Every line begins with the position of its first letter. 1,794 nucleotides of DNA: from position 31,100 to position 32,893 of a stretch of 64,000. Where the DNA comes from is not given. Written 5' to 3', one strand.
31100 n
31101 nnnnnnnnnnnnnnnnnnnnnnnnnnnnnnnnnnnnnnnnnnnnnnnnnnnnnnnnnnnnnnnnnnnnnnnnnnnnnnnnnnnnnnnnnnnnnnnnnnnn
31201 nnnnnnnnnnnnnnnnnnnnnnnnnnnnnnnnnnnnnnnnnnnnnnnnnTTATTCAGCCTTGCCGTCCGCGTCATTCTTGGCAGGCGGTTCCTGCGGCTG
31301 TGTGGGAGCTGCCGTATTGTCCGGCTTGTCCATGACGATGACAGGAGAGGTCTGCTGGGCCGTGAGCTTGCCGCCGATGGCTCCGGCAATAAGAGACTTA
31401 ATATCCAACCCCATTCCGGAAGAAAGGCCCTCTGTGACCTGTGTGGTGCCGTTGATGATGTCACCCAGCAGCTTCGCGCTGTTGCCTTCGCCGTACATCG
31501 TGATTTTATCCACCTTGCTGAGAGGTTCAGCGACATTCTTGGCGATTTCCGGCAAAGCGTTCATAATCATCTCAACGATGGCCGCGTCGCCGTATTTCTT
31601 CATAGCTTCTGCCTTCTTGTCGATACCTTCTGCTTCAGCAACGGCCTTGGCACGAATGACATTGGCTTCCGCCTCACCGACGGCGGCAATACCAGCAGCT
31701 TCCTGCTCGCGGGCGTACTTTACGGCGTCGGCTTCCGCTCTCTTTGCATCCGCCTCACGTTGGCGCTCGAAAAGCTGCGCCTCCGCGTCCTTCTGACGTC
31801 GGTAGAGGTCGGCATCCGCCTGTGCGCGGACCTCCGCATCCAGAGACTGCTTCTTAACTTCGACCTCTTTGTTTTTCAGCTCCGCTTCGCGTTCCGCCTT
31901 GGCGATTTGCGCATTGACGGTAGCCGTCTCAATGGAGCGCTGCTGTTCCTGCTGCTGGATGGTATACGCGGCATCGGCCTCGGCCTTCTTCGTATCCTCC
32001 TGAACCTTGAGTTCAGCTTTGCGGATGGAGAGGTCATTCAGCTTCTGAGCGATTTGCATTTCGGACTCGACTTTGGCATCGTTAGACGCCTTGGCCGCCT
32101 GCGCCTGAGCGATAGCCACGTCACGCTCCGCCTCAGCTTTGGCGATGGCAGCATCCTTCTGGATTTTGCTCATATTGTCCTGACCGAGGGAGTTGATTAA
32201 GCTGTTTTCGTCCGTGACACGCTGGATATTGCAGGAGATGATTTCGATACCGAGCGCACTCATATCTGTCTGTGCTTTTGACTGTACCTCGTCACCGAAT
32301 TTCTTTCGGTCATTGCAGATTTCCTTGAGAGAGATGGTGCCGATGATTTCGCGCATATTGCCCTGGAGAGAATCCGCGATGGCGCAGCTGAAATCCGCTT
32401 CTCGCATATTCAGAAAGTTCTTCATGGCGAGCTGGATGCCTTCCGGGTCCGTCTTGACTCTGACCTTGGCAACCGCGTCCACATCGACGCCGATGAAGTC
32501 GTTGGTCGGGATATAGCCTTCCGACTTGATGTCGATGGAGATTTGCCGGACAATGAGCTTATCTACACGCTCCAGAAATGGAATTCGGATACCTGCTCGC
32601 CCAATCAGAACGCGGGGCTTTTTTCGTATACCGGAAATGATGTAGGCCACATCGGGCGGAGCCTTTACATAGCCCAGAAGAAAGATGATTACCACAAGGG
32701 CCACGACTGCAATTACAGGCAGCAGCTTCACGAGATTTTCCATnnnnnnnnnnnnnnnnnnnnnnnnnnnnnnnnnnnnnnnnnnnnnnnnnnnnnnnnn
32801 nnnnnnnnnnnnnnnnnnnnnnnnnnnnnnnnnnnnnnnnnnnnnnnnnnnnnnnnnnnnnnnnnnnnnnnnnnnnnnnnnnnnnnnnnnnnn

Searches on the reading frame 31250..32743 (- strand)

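Call 68: search_protein_families(library=pfam, proteins=[window:31250-32743:-], max_evalue=0.00001)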
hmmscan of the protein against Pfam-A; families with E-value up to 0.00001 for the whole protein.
window:31250-32743:- (497 aa): 2 families
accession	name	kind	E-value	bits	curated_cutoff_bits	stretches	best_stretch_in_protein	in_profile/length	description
PF01145.31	Band_7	-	9.2e-23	81.6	23.6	1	49-207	22-176/176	SPFH domain / Band 7 family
PF15975.10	Flot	-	6e-08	33.3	27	1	357-422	12-80/124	Flotillin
